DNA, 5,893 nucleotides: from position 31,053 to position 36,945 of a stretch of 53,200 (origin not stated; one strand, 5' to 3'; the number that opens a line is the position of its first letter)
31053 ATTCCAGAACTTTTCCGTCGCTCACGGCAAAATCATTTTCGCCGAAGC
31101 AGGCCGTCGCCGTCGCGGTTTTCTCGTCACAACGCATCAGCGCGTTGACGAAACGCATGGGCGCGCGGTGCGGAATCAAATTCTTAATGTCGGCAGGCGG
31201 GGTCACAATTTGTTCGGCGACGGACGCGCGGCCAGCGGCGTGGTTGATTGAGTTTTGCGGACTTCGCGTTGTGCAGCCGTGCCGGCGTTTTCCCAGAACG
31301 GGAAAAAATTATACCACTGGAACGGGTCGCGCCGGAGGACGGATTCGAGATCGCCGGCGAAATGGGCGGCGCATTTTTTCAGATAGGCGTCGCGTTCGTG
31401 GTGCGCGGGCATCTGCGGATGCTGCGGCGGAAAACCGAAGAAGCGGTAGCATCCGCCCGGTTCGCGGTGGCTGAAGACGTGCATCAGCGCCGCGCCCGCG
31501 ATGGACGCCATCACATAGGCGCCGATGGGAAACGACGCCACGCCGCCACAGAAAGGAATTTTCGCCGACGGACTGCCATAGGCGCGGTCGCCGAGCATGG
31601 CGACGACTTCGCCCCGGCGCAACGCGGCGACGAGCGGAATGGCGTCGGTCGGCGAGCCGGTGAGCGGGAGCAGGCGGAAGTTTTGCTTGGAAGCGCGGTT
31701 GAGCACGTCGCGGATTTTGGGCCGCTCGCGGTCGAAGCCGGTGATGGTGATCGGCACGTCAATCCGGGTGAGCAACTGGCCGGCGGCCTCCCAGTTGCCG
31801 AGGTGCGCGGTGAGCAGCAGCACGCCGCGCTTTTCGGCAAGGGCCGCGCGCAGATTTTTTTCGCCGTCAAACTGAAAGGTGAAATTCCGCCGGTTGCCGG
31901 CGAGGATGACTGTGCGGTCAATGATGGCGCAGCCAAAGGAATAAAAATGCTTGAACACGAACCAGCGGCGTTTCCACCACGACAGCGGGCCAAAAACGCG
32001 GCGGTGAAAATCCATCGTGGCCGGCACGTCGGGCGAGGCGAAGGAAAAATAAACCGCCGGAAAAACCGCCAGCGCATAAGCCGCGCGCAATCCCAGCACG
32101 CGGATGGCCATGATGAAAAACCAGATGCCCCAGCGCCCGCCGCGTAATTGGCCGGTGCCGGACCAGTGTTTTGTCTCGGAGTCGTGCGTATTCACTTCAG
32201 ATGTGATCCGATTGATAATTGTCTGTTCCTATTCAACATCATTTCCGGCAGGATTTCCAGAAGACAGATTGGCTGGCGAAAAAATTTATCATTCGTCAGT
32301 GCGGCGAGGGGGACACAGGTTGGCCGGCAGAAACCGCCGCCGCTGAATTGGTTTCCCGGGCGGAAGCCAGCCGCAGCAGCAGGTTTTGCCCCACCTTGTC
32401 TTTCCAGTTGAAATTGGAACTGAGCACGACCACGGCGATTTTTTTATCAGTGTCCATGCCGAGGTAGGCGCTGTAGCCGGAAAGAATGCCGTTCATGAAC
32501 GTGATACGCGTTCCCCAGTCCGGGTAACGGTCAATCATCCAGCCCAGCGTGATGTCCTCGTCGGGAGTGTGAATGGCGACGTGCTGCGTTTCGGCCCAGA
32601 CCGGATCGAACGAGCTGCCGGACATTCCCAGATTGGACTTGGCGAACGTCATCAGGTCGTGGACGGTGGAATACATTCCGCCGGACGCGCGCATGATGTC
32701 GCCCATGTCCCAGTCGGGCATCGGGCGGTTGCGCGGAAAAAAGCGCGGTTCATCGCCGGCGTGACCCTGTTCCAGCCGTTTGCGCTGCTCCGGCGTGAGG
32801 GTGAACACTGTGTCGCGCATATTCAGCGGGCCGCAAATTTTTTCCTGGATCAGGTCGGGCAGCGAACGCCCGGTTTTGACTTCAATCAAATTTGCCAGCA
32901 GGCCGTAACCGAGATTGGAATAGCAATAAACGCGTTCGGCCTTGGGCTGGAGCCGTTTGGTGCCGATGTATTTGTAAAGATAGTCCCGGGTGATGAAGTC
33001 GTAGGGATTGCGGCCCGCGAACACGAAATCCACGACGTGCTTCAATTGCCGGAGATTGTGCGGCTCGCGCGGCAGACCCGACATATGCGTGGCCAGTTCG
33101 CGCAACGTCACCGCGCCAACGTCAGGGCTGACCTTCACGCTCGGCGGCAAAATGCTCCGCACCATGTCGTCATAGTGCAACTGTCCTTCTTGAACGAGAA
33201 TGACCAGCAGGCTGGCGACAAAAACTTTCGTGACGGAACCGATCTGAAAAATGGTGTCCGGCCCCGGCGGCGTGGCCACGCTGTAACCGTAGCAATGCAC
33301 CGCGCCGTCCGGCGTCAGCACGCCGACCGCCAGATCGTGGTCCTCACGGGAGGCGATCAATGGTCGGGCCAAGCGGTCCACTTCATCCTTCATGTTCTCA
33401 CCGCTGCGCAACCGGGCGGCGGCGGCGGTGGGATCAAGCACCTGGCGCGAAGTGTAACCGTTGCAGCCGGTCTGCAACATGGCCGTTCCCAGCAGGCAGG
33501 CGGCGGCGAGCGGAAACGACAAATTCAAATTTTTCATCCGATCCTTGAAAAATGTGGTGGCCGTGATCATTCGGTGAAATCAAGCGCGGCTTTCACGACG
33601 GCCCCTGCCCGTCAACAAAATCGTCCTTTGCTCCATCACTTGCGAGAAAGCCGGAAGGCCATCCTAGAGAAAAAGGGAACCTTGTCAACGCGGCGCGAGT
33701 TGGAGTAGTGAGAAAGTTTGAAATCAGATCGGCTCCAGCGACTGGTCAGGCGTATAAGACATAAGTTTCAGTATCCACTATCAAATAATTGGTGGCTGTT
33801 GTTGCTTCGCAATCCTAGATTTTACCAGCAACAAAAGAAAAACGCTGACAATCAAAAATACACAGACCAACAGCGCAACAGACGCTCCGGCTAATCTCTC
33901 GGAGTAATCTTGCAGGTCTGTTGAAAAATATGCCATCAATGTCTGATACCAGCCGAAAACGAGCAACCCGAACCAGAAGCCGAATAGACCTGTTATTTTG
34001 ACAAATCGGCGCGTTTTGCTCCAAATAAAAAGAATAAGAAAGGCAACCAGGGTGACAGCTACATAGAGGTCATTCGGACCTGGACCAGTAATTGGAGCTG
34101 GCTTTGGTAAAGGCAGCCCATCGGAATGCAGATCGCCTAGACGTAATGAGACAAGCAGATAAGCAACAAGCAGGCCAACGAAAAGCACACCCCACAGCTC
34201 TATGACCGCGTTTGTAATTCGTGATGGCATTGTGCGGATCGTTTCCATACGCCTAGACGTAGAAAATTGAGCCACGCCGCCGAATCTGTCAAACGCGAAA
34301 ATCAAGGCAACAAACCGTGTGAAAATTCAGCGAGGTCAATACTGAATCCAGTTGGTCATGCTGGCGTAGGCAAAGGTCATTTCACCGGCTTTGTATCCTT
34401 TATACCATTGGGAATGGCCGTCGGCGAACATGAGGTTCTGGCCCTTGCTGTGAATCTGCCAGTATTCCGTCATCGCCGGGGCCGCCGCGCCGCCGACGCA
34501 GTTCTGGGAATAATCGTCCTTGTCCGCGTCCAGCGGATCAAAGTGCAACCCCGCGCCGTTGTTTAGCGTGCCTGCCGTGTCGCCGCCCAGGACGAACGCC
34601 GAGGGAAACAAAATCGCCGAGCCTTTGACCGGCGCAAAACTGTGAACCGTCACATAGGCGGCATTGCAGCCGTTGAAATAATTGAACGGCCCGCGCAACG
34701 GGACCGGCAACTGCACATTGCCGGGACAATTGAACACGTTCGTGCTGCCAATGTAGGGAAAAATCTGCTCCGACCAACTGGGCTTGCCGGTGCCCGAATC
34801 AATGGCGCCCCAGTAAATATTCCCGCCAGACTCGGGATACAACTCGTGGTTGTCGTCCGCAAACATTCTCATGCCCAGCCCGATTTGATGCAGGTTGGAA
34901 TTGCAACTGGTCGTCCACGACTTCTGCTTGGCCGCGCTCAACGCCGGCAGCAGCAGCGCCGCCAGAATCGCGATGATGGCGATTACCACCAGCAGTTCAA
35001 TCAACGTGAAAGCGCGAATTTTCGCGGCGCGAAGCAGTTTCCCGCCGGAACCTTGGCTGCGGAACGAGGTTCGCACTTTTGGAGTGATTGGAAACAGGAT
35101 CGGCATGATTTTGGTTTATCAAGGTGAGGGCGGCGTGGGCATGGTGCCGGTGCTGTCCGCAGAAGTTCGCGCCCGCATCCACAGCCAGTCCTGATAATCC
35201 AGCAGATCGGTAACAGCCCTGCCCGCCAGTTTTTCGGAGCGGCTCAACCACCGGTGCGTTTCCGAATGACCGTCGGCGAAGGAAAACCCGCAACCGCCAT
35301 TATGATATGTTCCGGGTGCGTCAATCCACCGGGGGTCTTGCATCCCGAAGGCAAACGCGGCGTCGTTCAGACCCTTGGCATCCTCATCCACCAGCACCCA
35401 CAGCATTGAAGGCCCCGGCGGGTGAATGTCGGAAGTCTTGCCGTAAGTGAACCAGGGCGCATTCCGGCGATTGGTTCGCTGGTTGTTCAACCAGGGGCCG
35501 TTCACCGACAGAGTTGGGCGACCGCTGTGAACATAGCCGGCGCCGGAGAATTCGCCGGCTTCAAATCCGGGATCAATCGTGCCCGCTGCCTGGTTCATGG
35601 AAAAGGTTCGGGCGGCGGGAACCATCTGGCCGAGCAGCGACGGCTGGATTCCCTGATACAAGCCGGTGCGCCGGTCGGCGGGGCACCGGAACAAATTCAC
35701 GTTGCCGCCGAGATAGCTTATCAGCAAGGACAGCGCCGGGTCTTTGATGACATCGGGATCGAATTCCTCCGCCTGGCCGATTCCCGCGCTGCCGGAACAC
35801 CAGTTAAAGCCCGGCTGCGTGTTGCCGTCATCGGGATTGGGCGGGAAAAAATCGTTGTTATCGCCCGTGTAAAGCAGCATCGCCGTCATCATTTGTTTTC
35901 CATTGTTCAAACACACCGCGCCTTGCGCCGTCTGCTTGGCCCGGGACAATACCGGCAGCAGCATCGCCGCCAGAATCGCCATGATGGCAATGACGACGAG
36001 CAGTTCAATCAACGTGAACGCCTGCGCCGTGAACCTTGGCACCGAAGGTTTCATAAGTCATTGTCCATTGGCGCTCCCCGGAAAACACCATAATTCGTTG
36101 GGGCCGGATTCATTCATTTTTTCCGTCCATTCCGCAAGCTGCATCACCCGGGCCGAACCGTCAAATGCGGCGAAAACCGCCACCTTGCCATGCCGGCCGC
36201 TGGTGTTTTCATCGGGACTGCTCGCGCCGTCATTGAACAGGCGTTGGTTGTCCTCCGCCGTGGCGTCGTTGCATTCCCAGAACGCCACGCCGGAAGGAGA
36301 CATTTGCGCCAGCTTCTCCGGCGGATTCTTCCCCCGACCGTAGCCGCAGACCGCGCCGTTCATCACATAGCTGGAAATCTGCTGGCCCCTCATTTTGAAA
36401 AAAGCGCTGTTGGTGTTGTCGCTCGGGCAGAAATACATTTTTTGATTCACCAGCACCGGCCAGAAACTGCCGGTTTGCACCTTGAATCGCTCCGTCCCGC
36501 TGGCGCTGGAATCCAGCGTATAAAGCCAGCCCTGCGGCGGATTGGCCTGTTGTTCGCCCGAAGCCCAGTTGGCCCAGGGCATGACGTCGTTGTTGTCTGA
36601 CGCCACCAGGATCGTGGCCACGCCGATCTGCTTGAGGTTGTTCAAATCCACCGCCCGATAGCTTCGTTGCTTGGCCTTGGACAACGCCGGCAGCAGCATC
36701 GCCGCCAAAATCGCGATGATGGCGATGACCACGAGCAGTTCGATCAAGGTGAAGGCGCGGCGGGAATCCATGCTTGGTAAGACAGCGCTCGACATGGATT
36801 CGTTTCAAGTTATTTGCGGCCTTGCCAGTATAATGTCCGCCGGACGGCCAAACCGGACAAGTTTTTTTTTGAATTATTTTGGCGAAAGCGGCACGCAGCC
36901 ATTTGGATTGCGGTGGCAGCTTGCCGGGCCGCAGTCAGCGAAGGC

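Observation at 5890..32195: About 26-kb convergent two-operon lipid/pigment gene cluster: APE-like type II FAS core elaborated with halogenases, HxxxD acyltransferases, desaturase, deacetylase and a C45 Ntn-hydrolase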

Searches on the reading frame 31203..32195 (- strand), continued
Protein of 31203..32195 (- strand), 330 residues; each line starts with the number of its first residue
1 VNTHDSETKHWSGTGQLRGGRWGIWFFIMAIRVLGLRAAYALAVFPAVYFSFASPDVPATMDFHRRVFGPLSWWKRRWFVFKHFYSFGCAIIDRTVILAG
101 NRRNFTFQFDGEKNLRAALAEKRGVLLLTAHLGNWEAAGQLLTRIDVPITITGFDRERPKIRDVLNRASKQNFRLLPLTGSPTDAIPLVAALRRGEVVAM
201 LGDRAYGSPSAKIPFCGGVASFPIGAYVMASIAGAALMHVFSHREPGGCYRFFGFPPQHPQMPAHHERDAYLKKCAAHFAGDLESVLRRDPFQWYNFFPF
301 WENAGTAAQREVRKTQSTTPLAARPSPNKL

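Call 74: search_protein_families(library=ncbifam, proteins=[L115:797-2242:+, L115:2280-2885:+, L115:2935-3612:+, L115:3712-4782:+, L115:4813-6354:+, L115:6341-7081:+, L115:7078-8304:+, L115:8304-8555:+, L115:8586-9809:-, L115:9986-10891:+], max_evalue=1e-8)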
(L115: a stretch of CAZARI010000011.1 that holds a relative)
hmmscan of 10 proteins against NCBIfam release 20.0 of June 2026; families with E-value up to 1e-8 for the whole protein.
L115:797-2242:+ (481 aa): 96 families (the best 25 are shown)
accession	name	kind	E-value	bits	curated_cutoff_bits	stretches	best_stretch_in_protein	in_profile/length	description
NF004837.0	PRK06187.1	subfamily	3.4e-80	269.8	476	1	1-478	8-515/531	long-chain-fatty-acid--CoA ligase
NF052269.1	Staph_lig_FadD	equivalog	2.9e-66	223.8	650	1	6-478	5-486/499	long-chain-fatty-acid--CoA ligase FadD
NF006182.0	PRK08316.1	subfamily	4.5e-61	206.9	663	1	3-476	13-508/523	fatty acyl-CoA synthetase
NF004511.1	PRK05852.1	equivalog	4.8e-60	203.6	650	1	5-479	3-498/505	FadD7 family fatty acid--CoA ligase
NF006181.0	PRK08314.1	subfamily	1.3e-59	202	705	2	141-476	198-545/563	long-chain-fatty-acid--CoA ligase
NF005702.0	PRK07514.1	subfamily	6.4e-59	199.6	558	1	2-478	4-493/506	malonyl-CoA synthase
NF004808.0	PRK06155.1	equivalog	2.6e-57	194.3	722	1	5-479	25-516/542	ATP-dependent acyl-CoA ligase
NF004114.0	PRK05605.1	equivalog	1.3e-55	188.8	766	1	143-479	217-563/575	long-chain-fatty-acid--CoA ligase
NF005676.0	PRK07470.1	equivalog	2.1e-55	188.4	774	1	146-477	175-521/544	acyl-CoA synthetase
NF005801.1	PRK07656.1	equivalog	2.2e-54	185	657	1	146-476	163-494/500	FadD3 family acyl-CoA ligase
NF002966.0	PRK03640.1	equivalog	5.1e-54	183.7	556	1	9-479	10-474/483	o-succinylbenzoate--CoA ligase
NF005797.0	PRK07638.1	equivalog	8.8e-54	182.8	518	1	2-479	2-473/487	acyl-CoA synthetase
NF004822.0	PRK06178.1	equivalog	1e-52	179.6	782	1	143-479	209-561/571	acyl-CoA synthetase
NF005858.0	PRK07787.1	subfamily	5.5e-52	176.8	575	1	70-478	65-465/471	acyl-CoA synthetase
TIGR01923.1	menE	equivalog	6e-52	177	330.15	1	28-479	1-440/442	o-succinylbenzoate--CoA ligase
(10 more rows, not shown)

L115:2280-2885:+ (201 aa): 0 families

L115:2935-3612:+ (225 aa): 0 families

L115:3712-4782:+ (356 aa): 2 families
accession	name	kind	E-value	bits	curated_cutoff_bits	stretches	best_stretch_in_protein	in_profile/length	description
NF053543.1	FlxJ_fam_MTase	equivalog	8.5e-159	528.1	560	1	10-354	7-351/352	FlxJ family methyltransferase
TIGR02716.1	C20_methyl_CrtF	equivalog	1.8e-11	43.7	276.1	1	181-292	149-258/306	bacteriochlorophyllide d C-20 methyltransferase BchU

L115:4813-6354:+ (513 aa): 8 families
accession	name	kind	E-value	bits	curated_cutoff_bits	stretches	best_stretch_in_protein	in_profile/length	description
NF053541.1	FlxA_rubin_TAL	equivalog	7.7e-234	776.7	700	1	9-503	1-497/498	flexirubin biosynthesis tyrosine ammonia-lyase FlxA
NF006871.0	PRK09367.1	subfamily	1.2e-135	453.1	524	1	2-507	4-497/505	histidine ammonia-lyase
TIGR01225.1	hutH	equivalog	1.3e-129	433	539.15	1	3-508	2-495/506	histidine ammonia-lyase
TIGR03832.1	Tyr_2_3_mutase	equivalog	1.4e-123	413.1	501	1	7-489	4-494/507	tyrosine 2,3-aminomutase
TIGR04475.1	Phe_D_beta_mut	equivalog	5.1e-114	381.7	800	1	7-497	8-504/510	phenylalanine aminomutase (D-beta-phenylalanine forming)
TIGR01226.1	phe_am_lyase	equivalog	8.8e-82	275.5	519.15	1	1-471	32-511/680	phenylalanine ammonia-lyase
NF041222.1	BagA_FevW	exception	8.7e-77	258.9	1000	1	8-506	7-518/529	bagremycin/ferroverdin biosynthesis tyrosine ammonia-lyase BagA/FevW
TIGR04473.1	taxol_Phe_23mut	exception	1.4e-57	195.4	1250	1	44-479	72-515/687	phenylalanine aminomutase (L-beta-phenylalanine forming)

L115:6341-7081:+ (246 aa): 220 families (the best 25 are shown)
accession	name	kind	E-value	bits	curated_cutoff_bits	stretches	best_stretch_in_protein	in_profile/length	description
NF053542.1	FlxB_rubin_SDR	equivalog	3.5e-118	393.6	340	1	6-244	1-239/239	flexirubin biosynthesis SDR family reductase FlxB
NF004200.0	PRK05653.1-5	equivalog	2.3e-88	295.8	273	1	6-244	3-241/242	3-oxoacyl-ACP reductase FabG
TIGR01830.1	3oxo_ACP_reduc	equivalog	4e-85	285.3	297.75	1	8-245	1-239/239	3-oxoacyl-[acyl-carrier-protein] reductase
NF009466.0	PRK12826.1-2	subfamily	1.6e-79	266.9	222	1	5-245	3-245/248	3-oxoacyl-ACP reductase FabG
NF004197.0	PRK05653.1-1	equivalog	6.4e-78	261.8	332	1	2-245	4-247/249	3-oxoacyl-ACP reductase FabG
TIGR01831.1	fabG_rel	equivalog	7.2e-78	261.2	338.85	1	9-244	2-238/239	3-ketoacyl-ACP reductase FabG2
NF009464.0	PRK12824.1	subfamily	6.7e-76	255.2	269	1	5-245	2-243/245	3-oxoacyl-ACP reductase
NF004199.0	PRK05653.1-4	equivalog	2.9e-74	249.8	301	1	1-245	1-246/247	3-oxoacyl-ACP reductase FabG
TIGR01829.1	AcAcCoA_reduct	subfamily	8.3e-73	245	302.1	1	6-245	1-241/242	acetoacetyl-CoA reductase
NF004198.0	PRK05653.1-3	equivalog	3.7e-71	239.5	296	1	4-245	6-247/248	3-oxoacyl-ACP reductase FabG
NF047420.2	EF_P_mod_YmfI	equivalog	1.7e-64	217.8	238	1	7-245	1-236/236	elongation factor P 5-aminopentanone reductase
NF009547.0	PRK12936.1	subfamily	1.5e-62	211.4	436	1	4-244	5-242/245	3-ketoacyl-(acyl-carrier-protein) reductase NodG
NF009384.0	PRK12743.1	equivalog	1.7e-59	201.1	264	1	3-245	4-248/258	SDR family oxidoreductase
NF052558.1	MBtsdlDhBudC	equivalog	3.4e-58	197.1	270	1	5-244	3-241/250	meso-2,3-butanediol dehydrogenase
NF006110.0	PRK08261.1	equivalog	3.8e-58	197.5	410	1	4-242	213-448/454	3-oxoacyl-ACP reductase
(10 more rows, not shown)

L115:7078-8304:+ (408 aa): 21 families
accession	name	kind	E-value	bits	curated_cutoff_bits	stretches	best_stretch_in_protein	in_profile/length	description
NF005935.0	PRK07967.1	equivalog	9.5e-122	406.7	630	1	3-407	2-405/406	beta-ketoacyl-ACP synthase I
TIGR03150.1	fabF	equivalog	1.6e-106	356.4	493.75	1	3-404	1-407/407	beta-ketoacyl-ACP synthase II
NF005589.0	PRK07314.1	subfamily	4e-103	345.3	387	1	2-406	3-412/413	beta-ketoacyl-ACP synthase II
NF006587.0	PRK09116.1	equivalog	8.7e-93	311.3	470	1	3-406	2-407/408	beta-ketoacyl-ACP synthase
NF004970.0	PRK06333.1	subfamily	2.5e-91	306.7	525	1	2-407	3-423/424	beta-ketoacyl-ACP synthase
NF006274.0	PRK08439.1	equivalog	6.5e-84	282.1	621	1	3-405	2-405/406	beta-ketoacyl-ACP synthase II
NF006434.0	PRK08722.1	equivalog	7.8e-74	249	759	1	2-406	3-414/414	beta-ketoacyl-ACP synthase II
NF005490.0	PRK07103.1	equivalog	6.2e-73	246.2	445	1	2-405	3-412/414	polyketide beta-ketoacyl:acyl carrier protein synthase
NF005076.0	PRK06501.1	equivalog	9.8e-72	242.1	629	1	5-405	13-422/425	beta-ketoacyl-ACP synthase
NF006618.0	PRK09185.1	subfamily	1.2e-64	218.8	407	1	3-405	3-392/394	beta-ketoacyl-ACP synthase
NF004618.0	PRK05952.1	equivalog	2.2e-60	204.6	455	1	4-405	3-382/384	beta-ketoacyl-ACP synthase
NF005916.1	PRK07910.1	equivalog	6.8e-59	199.8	560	1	4-403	13-415/418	KasA/KasB family beta-ketoacyl-ACP synthase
NF058662.1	cispenta_AmcF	equivalog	5.5e-49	167.1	325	1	5-404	2-368/369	cispentacin biosynthesis acyltransferase subunit AmcF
NF040607.1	mycolic_Pks13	equivalog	6.3e-37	126.6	2100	1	77-406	192-526/1680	polyketide synthase Pks13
NF045894.1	PKS_plus_SDR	equivalog_domain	1.4e-32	112.4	1740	1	80-403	97-424/1515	type I polyketide synthase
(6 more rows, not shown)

L115:8304-8555:+ (83 aa): 7 families
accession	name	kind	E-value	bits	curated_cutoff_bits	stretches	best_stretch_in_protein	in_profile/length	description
NF003757.0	PRK05350.1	equivalog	4.4e-17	62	65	1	2-77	3-78/83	acyl carrier protein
NF002148.0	PRK00982.1-2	subfamily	2.2e-15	56.2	71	1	3-78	2-77/79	acyl carrier protein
TIGR00517.1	acyl_carrier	equivalog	7.5e-15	54.6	70.45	1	3-77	1-75/77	acyl carrier protein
NF002151.0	PRK00982.1-5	equivalog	2.1e-13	50.2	92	1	3-76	1-74/78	acyl carrier protein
NF002150.0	PRK00982.1-4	subfamily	7.4e-13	48.5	66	1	1-77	1-77/80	acyl carrier protein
NF002149.0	PRK00982.1-3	equivalog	8.5e-10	38.4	106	1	3-70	1-68/78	acyl carrier protein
NF002147.0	PRK00982.1-1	equivalog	2.6e-09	36.8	84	1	3-77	5-79/83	acyl carrier protein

L115:8586-9809:- (407 aa): 13 families
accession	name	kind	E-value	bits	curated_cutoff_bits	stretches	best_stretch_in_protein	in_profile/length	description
NF033113.0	halo_ClmS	equivalog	2.1e-47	161.9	900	1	3-320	3-325/570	chloramphenicol-biosynthetic FADH2-dependent halogenase CmlS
NF038171.1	maturase_LodB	equivalog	2.8e-27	95.7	400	1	4-351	1-346/361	lysine-epsilon-oxidase maturase LodB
NF049967.1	QhpG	equivalog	2e-26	92.9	240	1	5-318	1-288/423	flavin-dependent monooxygenase QhpG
TIGR02032.1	GG-red-SF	subfamily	1.1e-25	91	158.8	1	5-316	3-297/297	geranylgeranyl reductase family protein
NF038174.1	maturase_GoxB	equivalog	1.9e-18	66.6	400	1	4-344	2-337/358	glycine oxidase maturase GoxB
NF006092.0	PRK08244.1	equivalog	1e-12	47.5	644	1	1-164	1-161/494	monooxygenase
NF033145.1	rif_monoox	equivalog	5.1e-12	45.4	800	1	4-223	2-213/472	rifampin monooxygenase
NF005313.0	PRK06847.1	subfamily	1.6e-11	43.8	372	1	3-143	5-147/375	hypothetical protein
NF004832.0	PRK06184.1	subfamily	3.3e-10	39.3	476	1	2-162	6-171/506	hypothetical protein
NF004834.1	PRK06185.1-3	subfamily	6.9e-10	38.3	500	1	2-323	7-326/420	FAD-dependent oxidoreductase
NF045655.1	MkRedMenJ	equivalog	7.7e-10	38.2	700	1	2-340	4-337/406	menaquinone reductase MenJ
NF041080.1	DGGGPL_reductase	equivalog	8.8e-10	38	580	1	4-328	3-323/447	digeranylgeranylglycerophospholipid reductase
NF004833.1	PRK06185.1-1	subfamily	2.3e-09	36.5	488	1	2-173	2-177/403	FAD-dependent oxidoreductase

L115:9986-10891:+ (301 aa): 3 families
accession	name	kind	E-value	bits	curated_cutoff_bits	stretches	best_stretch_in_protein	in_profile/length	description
NF005919.0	PRK07920.1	equivalog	1.9e-18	66.6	209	1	96-292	100-298/311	phosphatidylinositol mannoside acyltransferase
NF006270.0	PRK08419.1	equivalog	2.1e-11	43.7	248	1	65-247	65-242/298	lipid A biosynthesis lauroyl acyltransferase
NF006487.0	PRK08905.1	equivalog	4e-11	42.5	281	1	98-280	85-266/290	lysophospholipid acyltransferase family protein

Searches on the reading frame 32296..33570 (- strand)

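Call 5: search_protein_families(library=pfam, proteins=[window:32296-33570:-], max_evalue=0.01)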
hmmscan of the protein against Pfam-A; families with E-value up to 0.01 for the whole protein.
window:32296-33570:- (424 aa): 1 family
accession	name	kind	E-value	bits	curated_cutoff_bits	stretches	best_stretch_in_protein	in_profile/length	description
PF00144.29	Beta-lactamase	-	1.2e-52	179.6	27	1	66-402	3-327/329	Beta-lactamase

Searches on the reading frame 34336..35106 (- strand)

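Call 5: search_protein_families(library=pfam, proteins=[window:34336-35106:-], max_evalue=0.01)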
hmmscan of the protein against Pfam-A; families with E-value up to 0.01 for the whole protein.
window:34336-35106:- (256 aa): 2 families
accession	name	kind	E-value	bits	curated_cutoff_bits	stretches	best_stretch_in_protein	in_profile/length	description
PF07596.16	SBP_bac_10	-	7.7e-07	29.8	23.3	1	59-125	3-66/268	Protein of unknown function (DUF1559)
PF07963.17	N_methyl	-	8.2e-07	28.8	21.2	1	29-53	3-27/27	Prokaryotic N-terminal methylation motif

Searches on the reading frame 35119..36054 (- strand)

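Call 5: search_protein_families(library=pfam, proteins=[window:35119-36054:-], max_evalue=0.01)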
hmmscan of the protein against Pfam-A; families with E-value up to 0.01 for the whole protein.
window:35119-36054:- (311 aa): 2 families
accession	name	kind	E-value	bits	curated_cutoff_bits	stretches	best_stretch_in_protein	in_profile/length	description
PF07963.17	N_methyl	-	5.8e-07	29.3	21.2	1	11-33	5-27/27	Prokaryotic N-terminal methylation motif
PF07596.16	SBP_bac_10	-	1.9e-05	25.3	23.3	0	39-133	3-103/268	Protein of unknown function (DUF1559)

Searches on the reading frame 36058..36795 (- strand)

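Call 23: search_protein_families(library=pfam, proteins=[window:36058-36795:-], max_evalue=0.001)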
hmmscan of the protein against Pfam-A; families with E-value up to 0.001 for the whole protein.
window:36058-36795:- (245 aa): 1 family
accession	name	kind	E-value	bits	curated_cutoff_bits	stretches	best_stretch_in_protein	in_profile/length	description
PF07963.17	N_methyl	-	9.1e-09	35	21.2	1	9-35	1-27/27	Prokaryotic N-terminal methylation motif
